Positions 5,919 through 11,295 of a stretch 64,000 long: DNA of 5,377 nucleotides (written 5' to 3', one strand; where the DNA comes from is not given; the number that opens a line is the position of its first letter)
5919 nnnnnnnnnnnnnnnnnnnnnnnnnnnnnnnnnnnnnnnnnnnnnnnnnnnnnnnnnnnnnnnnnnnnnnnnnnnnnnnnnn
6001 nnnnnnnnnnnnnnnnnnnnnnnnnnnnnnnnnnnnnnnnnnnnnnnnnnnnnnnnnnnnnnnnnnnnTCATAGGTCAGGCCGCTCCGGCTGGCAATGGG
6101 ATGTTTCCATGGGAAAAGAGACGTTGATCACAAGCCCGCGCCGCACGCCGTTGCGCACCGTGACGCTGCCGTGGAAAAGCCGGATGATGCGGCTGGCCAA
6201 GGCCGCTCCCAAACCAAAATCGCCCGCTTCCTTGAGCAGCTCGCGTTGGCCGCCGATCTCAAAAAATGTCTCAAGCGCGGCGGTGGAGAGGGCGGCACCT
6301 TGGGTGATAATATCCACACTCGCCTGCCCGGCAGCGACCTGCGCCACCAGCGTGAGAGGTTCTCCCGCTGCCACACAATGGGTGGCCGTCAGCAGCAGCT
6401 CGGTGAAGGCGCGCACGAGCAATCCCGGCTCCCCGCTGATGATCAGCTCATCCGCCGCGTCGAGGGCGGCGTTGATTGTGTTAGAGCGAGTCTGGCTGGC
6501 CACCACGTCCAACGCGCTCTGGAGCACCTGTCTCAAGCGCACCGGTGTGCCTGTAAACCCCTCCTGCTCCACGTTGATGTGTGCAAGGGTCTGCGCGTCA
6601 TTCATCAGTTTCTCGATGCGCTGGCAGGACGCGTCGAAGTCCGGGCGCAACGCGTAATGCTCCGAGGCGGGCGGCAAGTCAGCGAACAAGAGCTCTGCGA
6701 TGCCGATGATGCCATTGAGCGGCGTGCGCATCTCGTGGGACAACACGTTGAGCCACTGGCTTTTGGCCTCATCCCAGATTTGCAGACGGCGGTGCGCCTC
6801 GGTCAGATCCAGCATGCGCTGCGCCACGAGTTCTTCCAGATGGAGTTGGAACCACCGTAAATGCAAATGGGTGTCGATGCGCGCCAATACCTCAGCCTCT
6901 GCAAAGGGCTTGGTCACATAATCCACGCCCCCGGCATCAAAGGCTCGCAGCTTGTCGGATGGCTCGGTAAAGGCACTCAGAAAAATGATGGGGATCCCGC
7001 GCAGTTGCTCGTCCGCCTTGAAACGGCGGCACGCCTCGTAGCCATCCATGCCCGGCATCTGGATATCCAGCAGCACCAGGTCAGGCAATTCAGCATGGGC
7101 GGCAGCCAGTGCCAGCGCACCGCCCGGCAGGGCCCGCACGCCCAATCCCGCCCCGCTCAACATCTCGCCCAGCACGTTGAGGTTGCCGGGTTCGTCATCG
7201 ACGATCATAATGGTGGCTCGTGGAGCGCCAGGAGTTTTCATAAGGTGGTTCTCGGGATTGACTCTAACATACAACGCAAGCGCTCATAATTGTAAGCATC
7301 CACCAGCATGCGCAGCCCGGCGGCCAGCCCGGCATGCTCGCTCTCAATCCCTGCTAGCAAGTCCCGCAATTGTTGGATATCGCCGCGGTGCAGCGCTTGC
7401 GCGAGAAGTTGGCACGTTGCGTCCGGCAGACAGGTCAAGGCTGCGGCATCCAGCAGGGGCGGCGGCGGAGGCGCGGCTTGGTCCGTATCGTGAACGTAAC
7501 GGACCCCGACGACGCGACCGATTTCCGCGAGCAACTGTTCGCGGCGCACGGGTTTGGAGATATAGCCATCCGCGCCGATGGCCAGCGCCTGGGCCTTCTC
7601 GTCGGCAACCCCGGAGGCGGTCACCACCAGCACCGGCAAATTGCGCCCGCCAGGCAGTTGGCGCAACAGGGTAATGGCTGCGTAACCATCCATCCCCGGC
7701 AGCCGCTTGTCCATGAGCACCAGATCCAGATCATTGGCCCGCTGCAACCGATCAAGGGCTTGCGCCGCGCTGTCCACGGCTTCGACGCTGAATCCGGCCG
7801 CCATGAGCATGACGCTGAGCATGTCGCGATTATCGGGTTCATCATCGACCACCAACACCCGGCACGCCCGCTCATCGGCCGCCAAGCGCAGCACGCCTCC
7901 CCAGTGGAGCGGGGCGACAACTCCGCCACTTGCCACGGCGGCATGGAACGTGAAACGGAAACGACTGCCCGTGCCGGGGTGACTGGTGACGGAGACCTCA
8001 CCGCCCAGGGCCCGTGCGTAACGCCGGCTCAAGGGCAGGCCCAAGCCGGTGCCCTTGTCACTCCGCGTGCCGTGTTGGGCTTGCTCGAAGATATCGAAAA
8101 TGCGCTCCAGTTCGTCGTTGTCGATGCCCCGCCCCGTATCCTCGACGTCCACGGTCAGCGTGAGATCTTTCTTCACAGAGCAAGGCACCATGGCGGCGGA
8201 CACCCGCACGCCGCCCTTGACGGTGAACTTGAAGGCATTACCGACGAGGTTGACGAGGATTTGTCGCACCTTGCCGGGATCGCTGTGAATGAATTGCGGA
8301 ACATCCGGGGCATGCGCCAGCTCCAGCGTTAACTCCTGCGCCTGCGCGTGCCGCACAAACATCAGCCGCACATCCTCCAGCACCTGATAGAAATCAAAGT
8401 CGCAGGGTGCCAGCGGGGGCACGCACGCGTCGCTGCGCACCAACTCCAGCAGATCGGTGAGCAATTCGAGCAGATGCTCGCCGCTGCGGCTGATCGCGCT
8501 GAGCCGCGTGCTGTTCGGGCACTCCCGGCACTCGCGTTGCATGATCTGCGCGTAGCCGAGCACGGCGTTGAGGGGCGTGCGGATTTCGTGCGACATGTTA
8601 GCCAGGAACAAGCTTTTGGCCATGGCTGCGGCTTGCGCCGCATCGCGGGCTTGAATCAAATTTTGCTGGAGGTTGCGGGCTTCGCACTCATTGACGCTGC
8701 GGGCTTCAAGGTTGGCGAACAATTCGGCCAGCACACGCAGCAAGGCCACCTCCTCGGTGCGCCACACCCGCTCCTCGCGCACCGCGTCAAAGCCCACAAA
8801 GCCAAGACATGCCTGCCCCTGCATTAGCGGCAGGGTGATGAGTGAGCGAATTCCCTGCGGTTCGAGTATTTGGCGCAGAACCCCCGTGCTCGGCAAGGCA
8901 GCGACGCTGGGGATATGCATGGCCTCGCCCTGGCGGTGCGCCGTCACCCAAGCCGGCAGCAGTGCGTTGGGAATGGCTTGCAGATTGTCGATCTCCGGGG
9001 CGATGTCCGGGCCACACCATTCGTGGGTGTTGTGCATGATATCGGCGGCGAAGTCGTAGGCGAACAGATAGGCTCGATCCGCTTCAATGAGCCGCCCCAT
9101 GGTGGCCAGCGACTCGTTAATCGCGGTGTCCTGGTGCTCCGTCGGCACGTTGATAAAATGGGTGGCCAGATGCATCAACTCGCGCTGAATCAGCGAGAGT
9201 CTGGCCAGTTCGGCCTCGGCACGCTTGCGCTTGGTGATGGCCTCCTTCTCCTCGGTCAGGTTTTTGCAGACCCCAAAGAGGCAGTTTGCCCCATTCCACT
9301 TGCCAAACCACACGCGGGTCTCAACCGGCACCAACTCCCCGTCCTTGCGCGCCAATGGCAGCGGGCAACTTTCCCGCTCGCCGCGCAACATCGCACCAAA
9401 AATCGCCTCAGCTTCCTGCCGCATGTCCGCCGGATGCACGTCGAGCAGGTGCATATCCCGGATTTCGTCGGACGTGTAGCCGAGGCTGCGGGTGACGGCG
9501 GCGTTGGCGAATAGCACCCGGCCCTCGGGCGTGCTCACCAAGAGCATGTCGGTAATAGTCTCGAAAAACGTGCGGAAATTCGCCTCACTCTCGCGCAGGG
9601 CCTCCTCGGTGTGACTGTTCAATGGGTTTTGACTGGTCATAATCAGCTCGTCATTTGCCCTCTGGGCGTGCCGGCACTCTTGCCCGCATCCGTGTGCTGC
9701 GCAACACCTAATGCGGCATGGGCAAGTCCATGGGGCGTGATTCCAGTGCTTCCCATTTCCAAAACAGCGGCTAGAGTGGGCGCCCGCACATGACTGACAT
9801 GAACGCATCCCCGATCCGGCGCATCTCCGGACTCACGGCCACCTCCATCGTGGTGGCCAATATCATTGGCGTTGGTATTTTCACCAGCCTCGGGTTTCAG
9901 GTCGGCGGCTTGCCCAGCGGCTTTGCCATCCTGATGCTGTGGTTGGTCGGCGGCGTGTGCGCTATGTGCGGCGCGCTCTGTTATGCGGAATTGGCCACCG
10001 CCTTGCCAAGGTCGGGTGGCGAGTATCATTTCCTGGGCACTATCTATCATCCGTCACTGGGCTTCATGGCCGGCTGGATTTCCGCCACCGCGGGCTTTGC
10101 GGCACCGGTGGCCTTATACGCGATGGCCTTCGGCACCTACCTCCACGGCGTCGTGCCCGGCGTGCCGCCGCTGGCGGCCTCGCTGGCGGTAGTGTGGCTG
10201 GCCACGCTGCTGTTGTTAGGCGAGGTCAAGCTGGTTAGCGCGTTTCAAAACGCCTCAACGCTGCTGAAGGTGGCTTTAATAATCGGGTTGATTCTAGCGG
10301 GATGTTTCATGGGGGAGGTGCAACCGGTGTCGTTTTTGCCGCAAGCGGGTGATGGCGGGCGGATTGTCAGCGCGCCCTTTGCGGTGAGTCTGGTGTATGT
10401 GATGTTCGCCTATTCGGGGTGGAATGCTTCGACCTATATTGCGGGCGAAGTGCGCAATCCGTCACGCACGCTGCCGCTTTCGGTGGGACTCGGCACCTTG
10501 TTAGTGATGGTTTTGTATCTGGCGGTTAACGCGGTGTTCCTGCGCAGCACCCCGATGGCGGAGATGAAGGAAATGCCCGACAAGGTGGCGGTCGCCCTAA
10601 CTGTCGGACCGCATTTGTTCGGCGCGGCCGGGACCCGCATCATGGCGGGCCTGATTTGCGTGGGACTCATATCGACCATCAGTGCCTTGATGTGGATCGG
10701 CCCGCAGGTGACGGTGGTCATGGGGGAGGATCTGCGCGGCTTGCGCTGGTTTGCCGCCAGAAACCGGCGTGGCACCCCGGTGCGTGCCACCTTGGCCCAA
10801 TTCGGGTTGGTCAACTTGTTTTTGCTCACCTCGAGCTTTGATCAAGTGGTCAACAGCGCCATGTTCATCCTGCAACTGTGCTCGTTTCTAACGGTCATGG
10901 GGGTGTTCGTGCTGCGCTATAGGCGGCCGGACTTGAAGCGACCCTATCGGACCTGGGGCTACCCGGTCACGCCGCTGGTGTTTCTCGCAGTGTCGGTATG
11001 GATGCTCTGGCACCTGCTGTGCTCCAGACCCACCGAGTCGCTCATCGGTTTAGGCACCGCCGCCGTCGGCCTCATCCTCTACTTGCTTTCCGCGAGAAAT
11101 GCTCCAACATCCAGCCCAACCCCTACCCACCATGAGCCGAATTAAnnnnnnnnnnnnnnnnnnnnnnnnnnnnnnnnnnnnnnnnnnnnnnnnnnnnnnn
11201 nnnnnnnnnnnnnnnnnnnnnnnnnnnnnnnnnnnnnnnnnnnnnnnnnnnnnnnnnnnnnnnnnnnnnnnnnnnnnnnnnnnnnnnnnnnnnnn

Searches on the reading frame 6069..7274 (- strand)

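Call 7: search_protein_families(library=pfam, proteins=[window:6069-7274:-], max_evalue=0.001)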
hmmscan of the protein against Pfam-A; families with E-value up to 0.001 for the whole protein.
window:6069-7274:- (401 aa): 3 families
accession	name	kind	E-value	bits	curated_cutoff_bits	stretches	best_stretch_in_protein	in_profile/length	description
PF00072.30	Response_reg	-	7.4e-27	94.2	30.2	1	22-133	1-110/111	Response regulator receiver domain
PF00512.31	HisKA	-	3.1e-11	43.6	26.9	1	170-233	1-63/66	His Kinase A (phospho-acceptor) domain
PF02518.31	HATPase_c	-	4.4e-06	27.5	26.4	1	284-390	4-110/111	Histidine kinase-, DNA gyrase B-, and HSP90-like ATPase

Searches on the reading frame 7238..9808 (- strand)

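Call 7: search_protein_families(library=pfam, proteins=[window:7238-9808:-], max_evalue=0.001)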
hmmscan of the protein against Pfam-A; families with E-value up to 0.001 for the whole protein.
window:7238-9808:- (856 aa): 10 families
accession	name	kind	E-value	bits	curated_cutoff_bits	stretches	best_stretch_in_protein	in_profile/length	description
PF00072.30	Response_reg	-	8.5e-27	94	30.2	1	651-763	1-110/111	Response regulator receiver domain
PF02518.31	HATPase_c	-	2.4e-24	86.3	26.4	1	510-623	2-109/111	Histidine kinase-, DNA gyrase B-, and HSP90-like ATPase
PF00512.31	HisKA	-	2.3e-16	60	26.9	1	397-461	1-65/66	His Kinase A (phospho-acceptor) domain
PF01590.32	GAF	-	2e-10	41.8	22.4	1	228-365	4-130/133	GAF domain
PF08448.16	PAS_4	-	5.1e-08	33.6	23.1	1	82-166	1-85/110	PAS fold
PF13426.13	PAS_9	-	4.3e-07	30.6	27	1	87-186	2-103/103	PAS domain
PF00989.32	PAS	-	7.6e-07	29.6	22.6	1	77-164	2-91/113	PAS fold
PF08447.18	PAS_3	-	6.2e-05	23.6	25.6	1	99-166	2-72/89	PAS fold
PF13185.12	GAF_2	-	0.00012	22.8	28.6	1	233-365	11-132/136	GAF domain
PF13188.13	PAS_8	-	0.00026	21.2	21.8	1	77-132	2-56/65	PAS domain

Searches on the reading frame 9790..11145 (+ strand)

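Call 7: search_protein_families(library=pfam, proteins=[window:9790-11145:+], max_evalue=0.001)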
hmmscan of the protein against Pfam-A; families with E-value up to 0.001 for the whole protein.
window:9790-11145:+ (451 aa): 2 families
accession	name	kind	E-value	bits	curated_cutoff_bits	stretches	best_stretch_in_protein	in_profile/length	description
PF13520.12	AA_permease_2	-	8.1e-48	163.8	27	1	12-401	1-397/427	Amino acid permease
PF00324.27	AA_permease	-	7.3e-26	91.3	24.6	1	18-406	3-417/470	Amino acid permease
